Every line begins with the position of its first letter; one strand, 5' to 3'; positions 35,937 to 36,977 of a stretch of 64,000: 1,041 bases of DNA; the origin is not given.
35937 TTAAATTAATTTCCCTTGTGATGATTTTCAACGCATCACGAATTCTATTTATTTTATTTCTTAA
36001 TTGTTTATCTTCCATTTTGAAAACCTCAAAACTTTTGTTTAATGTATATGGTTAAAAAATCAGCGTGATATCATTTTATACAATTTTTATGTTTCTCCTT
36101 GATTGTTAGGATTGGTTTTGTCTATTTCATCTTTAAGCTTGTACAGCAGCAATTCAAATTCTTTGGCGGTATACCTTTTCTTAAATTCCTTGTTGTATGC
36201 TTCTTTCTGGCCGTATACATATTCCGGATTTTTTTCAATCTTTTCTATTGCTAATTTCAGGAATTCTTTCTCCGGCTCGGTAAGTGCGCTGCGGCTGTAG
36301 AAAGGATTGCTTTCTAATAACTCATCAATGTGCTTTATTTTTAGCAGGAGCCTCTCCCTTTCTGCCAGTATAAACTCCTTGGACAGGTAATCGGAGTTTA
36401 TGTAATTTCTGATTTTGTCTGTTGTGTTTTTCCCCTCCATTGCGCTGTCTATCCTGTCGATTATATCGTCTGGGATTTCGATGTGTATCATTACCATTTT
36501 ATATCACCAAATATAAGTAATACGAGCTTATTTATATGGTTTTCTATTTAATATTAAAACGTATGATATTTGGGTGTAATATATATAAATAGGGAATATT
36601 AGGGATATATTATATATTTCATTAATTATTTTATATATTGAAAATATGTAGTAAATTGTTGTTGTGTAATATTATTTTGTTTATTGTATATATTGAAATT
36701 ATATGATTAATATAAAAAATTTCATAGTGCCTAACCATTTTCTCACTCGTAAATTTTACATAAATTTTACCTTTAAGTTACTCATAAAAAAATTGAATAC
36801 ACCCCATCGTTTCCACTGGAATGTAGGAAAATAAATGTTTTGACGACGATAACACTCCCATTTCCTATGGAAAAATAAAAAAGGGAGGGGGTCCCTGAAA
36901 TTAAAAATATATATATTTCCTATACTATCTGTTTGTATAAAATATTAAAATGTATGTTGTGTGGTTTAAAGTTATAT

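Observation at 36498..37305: Candidate Orc1/Cdc6-type replication origin: inverted ORB-like elements (dyad plus G-string) flanking a DUE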

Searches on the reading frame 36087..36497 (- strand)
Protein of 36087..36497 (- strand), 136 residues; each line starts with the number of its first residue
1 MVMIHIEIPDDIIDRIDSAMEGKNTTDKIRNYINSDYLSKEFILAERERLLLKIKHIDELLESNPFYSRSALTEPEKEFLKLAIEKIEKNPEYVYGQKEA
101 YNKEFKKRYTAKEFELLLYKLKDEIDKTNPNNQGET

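Call 9: search_protein_families(library=pfam, max_evalue=0.01, proteins=[window:36087-36497:-])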
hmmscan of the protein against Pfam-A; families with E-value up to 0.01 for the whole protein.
window:36087-36497:- (136 aa): 0 families

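Call 13: find_related_loci(query=window:36087-36497:-, collection=viral_contigs, flank=6000)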
Query window:36087-36497:- (136 aa) in viral_contigs; peptide patterns used: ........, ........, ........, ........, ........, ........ (x = any residue, [..] = any of these).
13 stretches matched a pattern, but none encodes a relative of the query by tblastn (E <= 1e-3).

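Call 15: find_encoding_contigs(protein=window:36087-36497:-, flank=10000, max_places=10)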
Protein window:36087-36497:- (136 aa): no gene with exactly this product is on record in the collection.

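Call 17: search_protein_families(library=phrogs, max_evalue=0.001, proteins=[window:36087-36497:-])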
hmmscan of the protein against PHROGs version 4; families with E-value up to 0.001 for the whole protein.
window:36087-36497:- (136 aa): 0 families

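Call 70: search_protein_families(library=ncbifam, max_evalue=0.01, proteins=[window:36087-36497:-])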
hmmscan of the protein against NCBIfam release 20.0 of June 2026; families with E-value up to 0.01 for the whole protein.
window:36087-36497:- (136 aa): 0 families

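Call 78: search_protein_families(library=pfam, max_evalue=10, proteins=[window:36087-36497:-])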
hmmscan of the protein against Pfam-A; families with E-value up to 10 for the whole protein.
window:36087-36497:- (136 aa): 1 family
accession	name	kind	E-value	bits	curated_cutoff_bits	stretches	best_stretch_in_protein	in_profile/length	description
PF05639.16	Pup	-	0.14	13.5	27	1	10-33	42-64/69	Pup-like protein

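Call 79: find_homologous_proteins(query=window:36087-36497:-, max_evalue=0.001)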
Query window:36087-36497:- (136 aa): 3 proteins with E <= 0.001 among 20 candidates.
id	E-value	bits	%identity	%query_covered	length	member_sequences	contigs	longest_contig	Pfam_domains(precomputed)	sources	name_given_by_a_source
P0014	6.4e-67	241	100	86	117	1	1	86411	-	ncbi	-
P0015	1.3e-63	231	84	93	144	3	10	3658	-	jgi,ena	-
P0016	1.7e-47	178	63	90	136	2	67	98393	-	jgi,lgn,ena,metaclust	metaclust:\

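Call 80: find_encoding_contigs(protein=P0014, flank=10000, max_places=4)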
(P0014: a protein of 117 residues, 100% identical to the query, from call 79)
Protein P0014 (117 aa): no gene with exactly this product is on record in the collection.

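Call 81: list_cluster_members(proteins=[P0014])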
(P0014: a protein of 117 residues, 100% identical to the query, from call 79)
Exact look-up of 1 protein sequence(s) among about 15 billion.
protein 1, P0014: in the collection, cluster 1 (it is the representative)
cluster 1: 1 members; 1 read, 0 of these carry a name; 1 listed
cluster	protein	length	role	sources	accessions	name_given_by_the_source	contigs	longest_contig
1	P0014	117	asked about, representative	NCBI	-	-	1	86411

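Call 84: find_encoding_contigs(protein=P0015, flank=4000, max_places=8)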
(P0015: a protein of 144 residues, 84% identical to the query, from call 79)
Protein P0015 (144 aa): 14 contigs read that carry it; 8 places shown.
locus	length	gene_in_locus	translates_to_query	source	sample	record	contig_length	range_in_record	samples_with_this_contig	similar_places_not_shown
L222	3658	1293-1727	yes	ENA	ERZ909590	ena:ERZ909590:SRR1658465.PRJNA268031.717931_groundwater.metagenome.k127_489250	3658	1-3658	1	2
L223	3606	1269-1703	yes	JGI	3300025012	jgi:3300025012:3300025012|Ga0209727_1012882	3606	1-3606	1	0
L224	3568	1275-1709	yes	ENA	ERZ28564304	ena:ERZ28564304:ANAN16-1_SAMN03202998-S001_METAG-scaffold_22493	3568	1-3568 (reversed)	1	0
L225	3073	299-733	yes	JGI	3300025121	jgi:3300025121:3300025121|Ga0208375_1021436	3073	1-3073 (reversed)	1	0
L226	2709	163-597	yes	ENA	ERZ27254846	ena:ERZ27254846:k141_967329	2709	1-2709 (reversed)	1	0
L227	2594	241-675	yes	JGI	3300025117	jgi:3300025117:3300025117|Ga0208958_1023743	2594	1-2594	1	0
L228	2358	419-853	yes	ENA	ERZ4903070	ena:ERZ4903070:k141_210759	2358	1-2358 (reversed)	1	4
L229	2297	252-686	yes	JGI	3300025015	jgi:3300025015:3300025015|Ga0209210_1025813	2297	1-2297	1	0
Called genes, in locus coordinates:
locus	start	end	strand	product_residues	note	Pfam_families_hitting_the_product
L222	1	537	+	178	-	?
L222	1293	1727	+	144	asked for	-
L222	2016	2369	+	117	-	-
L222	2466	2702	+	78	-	-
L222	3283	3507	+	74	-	-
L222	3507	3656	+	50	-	?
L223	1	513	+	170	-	?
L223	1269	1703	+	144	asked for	-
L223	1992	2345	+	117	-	-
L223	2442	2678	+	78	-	-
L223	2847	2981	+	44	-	-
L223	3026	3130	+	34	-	-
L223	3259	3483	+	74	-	-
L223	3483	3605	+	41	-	?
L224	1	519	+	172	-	?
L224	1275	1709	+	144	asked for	-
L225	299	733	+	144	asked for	-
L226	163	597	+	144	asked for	-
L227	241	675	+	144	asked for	-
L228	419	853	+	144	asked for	-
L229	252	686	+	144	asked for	-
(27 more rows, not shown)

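Call 88: predict_structure(alignment_id=A3)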
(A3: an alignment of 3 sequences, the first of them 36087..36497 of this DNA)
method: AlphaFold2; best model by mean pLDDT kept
length: 136 residues; sequences in the alignment: 3
mean_pLDDT: 62.4   pTM: 0.42
mean pLDDT of the five models: 62.4, 59.8, 53.2, 52.4, 45.2
residues with pLDDT >= 90: 0; 70-90: 51; 50-70: 57; < 50: 28
segments of 3 or more residues with pLDDT < 50: 1-8, 36-38, 64-67, 129-136
pLDDT, mean of each block of 10 residues (from residue 1): 39 57 59 54 56 53 50 79 83 82 82 75 59 34
secondary structure, 60 per line:
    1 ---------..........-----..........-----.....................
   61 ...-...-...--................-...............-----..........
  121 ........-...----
elements in order: H10-19 H25-34 H40-63 H74-89 H91-105 H111-128

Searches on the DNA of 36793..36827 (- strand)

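Call 92: search_dna_similar(query=window:36793-36827:-, collection=phages, mode=distant, max_evalue=10, max_rows=30)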
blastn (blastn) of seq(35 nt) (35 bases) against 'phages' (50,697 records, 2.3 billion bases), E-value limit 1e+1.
Records with a match: 1; places in all: 1; records where one place covers at least 80% of the query: 0.
Best place of each record, by identity: >=99% 1.
By first word of the organism name: Escherichia 1.
By host as written in the record: Escherichia coli O157:H7 1.
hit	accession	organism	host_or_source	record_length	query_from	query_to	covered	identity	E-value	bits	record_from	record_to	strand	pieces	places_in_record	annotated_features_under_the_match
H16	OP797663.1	Escherichia phage 06-3462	Escherichia coli O157:H7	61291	7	23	49%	100.0%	4e+0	32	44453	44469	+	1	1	insertion sequence:IS3 | IS3 family transposase | hypothetical protein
